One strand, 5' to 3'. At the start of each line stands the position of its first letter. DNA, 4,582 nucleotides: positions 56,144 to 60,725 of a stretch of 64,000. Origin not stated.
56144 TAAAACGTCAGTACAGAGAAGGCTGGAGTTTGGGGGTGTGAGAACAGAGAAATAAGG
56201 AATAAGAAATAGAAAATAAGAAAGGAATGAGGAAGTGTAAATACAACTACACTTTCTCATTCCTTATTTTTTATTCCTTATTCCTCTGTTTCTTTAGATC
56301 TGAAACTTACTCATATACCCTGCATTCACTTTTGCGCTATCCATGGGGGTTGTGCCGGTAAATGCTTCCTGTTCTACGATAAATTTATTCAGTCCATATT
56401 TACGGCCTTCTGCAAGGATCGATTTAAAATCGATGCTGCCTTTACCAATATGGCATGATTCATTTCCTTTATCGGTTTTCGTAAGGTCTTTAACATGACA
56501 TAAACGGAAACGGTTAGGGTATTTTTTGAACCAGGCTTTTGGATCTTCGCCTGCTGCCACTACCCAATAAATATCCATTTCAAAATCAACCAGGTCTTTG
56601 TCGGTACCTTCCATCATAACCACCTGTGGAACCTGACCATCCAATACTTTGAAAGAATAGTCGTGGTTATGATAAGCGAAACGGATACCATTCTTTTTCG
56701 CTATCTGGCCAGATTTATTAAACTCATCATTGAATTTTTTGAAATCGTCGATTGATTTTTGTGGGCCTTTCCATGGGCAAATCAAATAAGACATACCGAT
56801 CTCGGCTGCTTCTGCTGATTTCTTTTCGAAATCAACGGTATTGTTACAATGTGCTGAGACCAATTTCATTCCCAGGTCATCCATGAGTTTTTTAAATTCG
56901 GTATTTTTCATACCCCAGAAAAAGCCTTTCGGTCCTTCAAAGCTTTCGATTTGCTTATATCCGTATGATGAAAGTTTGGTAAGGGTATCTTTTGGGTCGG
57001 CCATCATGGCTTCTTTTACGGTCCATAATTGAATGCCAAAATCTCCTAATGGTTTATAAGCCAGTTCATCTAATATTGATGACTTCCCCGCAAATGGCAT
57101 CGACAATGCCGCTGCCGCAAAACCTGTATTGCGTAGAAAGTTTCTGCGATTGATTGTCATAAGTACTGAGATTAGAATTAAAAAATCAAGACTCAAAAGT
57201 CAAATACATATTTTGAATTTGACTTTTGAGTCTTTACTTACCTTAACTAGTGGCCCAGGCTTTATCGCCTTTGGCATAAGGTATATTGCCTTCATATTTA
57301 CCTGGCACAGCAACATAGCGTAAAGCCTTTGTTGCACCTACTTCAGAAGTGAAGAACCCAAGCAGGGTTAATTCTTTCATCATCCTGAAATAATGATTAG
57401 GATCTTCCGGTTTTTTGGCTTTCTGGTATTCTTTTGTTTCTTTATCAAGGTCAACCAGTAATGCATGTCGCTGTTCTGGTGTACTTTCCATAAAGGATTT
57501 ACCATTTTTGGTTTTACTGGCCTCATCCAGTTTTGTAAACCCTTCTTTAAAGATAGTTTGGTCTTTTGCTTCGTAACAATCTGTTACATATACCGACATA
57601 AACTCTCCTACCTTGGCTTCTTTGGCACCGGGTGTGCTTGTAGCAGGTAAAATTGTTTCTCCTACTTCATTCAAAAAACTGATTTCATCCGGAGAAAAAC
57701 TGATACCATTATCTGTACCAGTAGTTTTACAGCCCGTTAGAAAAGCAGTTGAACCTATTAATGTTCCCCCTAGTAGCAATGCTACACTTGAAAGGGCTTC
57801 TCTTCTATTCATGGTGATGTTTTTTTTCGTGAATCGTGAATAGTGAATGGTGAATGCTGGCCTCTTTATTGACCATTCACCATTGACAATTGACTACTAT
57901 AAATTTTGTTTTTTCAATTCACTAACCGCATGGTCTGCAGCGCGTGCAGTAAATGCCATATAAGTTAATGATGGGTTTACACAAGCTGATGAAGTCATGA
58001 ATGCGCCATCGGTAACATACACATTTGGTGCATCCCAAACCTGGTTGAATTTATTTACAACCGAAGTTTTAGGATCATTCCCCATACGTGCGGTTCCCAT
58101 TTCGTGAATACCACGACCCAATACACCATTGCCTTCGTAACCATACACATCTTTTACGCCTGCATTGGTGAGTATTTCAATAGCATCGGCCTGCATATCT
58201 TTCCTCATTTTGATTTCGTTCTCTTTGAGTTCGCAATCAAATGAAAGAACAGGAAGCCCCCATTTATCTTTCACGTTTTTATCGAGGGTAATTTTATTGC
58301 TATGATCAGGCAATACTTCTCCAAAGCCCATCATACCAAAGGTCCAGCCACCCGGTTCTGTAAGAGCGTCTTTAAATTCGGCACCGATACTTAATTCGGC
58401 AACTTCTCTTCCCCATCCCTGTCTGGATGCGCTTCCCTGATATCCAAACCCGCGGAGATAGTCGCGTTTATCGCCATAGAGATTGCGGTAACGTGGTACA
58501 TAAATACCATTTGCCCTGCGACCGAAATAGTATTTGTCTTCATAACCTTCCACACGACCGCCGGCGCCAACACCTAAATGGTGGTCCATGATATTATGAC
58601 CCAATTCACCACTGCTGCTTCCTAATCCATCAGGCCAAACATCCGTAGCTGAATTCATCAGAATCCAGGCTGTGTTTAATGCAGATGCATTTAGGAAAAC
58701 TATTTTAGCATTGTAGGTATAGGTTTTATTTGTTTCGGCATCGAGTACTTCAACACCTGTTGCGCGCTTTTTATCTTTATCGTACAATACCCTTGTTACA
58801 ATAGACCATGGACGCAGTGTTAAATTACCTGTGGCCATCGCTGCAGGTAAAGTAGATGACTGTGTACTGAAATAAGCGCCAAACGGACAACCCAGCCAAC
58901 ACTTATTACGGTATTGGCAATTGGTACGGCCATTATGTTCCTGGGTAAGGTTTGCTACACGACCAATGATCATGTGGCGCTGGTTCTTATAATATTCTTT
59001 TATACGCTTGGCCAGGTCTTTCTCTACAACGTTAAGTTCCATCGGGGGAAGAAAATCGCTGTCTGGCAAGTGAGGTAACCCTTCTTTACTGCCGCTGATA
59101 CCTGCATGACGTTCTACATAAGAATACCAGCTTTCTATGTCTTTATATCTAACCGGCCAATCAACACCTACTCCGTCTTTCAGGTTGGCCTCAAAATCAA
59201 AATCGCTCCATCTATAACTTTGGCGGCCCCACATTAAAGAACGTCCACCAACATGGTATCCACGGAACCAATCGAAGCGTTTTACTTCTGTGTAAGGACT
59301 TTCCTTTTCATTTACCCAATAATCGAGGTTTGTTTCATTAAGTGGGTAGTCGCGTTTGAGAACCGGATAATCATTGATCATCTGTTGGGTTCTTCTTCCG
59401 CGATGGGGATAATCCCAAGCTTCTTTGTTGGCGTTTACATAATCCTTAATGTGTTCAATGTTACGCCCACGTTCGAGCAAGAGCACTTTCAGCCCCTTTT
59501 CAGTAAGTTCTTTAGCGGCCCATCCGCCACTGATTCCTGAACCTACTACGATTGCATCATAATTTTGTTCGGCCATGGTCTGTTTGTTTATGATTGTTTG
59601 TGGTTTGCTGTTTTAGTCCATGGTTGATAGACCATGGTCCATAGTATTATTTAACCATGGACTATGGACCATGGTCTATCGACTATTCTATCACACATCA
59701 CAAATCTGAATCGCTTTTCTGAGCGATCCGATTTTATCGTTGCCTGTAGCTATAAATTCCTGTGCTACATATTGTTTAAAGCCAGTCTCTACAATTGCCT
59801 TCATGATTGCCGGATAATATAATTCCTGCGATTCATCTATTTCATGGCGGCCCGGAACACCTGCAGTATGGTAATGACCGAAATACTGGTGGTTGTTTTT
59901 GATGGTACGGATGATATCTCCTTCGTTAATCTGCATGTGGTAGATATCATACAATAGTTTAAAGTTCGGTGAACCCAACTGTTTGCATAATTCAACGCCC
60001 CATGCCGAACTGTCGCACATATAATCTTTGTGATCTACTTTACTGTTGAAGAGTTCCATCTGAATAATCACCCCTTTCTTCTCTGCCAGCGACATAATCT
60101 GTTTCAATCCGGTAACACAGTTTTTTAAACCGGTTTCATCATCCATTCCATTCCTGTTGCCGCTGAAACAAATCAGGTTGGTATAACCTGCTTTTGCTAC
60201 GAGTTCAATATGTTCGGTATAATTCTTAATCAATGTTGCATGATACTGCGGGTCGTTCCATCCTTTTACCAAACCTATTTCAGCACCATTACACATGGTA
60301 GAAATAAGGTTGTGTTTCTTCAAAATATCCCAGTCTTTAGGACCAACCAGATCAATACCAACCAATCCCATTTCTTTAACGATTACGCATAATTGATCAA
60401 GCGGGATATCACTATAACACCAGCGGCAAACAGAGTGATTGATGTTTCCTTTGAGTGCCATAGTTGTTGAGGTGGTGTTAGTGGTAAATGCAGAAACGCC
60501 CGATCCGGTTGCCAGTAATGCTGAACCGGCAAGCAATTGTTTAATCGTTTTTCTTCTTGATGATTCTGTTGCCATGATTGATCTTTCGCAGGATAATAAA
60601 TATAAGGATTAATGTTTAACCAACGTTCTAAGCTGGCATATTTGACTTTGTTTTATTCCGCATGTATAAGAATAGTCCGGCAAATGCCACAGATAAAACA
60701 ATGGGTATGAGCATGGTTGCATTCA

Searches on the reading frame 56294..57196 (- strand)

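Call 71: search_protein_families(library=pfam, proteins=[window:56294-57196:-], max_evalue=0.00001)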
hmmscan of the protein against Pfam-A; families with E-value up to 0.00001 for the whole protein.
window:56294-57196:- (300 aa): 1 family
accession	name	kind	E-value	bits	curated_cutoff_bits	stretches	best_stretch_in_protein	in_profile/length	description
PF01261.30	AP_endonuc_2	-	7.2e-13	49.2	31.1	1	74-277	3-228/249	Xylose isomerase-like TIM barrel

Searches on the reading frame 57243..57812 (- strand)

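Call 71: search_protein_families(library=pfam, proteins=[window:57243-57812:-], max_evalue=0.00001)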
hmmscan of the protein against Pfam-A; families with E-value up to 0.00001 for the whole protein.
window:57243-57812:- (189 aa): 1 family
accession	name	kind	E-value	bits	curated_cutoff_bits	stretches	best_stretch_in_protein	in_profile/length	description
PF13618.11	Gluconate_2-dh3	-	4.4e-40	137.6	23.4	1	42-171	2-135/135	Gluconate 2-dehydrogenase subunit 3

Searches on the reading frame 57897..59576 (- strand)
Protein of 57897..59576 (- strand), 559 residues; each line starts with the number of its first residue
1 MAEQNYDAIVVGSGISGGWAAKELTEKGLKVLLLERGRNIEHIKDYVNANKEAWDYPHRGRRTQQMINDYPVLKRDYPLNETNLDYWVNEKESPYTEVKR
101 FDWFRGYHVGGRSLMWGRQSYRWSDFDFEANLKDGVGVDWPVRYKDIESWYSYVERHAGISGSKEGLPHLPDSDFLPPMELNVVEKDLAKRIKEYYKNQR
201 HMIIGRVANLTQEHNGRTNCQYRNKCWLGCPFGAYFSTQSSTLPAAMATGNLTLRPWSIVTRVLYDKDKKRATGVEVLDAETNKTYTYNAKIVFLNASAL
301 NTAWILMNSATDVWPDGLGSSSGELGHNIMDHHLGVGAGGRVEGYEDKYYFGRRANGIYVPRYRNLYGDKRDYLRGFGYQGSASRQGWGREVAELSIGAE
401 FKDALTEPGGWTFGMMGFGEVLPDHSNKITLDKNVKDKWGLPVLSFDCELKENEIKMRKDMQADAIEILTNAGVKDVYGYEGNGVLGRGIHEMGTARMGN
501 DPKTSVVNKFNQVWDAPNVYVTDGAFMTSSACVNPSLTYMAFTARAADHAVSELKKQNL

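Call 71: search_protein_families(library=pfam, proteins=[window:57897-59576:-], max_evalue=0.00001)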
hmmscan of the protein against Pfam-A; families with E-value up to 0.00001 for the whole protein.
window:57897-59576:- (559 aa): 2 families
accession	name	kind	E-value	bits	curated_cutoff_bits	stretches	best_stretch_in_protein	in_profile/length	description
PF05199.19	GMC_oxred_C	-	1.4e-22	81.2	24.6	1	423-542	1-138/139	GMC oxidoreductase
PF00732.25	GMC_oxred_N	-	7.9e-18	65.5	23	1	97-332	15-216/218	GMC oxidoreductase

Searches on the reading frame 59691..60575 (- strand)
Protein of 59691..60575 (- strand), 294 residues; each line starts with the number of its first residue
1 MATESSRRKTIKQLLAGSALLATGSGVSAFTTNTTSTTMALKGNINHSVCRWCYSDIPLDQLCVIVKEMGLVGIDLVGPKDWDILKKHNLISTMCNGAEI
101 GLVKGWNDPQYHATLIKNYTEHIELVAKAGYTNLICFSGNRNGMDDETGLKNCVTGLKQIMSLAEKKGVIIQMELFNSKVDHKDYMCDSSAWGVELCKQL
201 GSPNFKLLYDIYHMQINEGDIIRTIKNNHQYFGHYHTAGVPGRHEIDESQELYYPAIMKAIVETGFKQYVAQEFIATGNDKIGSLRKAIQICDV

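Call 71: search_protein_families(library=pfam, proteins=[window:59691-60575:-], max_evalue=0.00001)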
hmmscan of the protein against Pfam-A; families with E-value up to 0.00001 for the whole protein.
window:59691-60575:- (294 aa): 1 family
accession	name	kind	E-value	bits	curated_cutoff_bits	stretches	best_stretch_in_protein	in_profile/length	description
PF01261.30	AP_endonuc_2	-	5.6e-22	79.1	31.1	1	85-275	37-230/249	Xylose isomerase-like TIM barrel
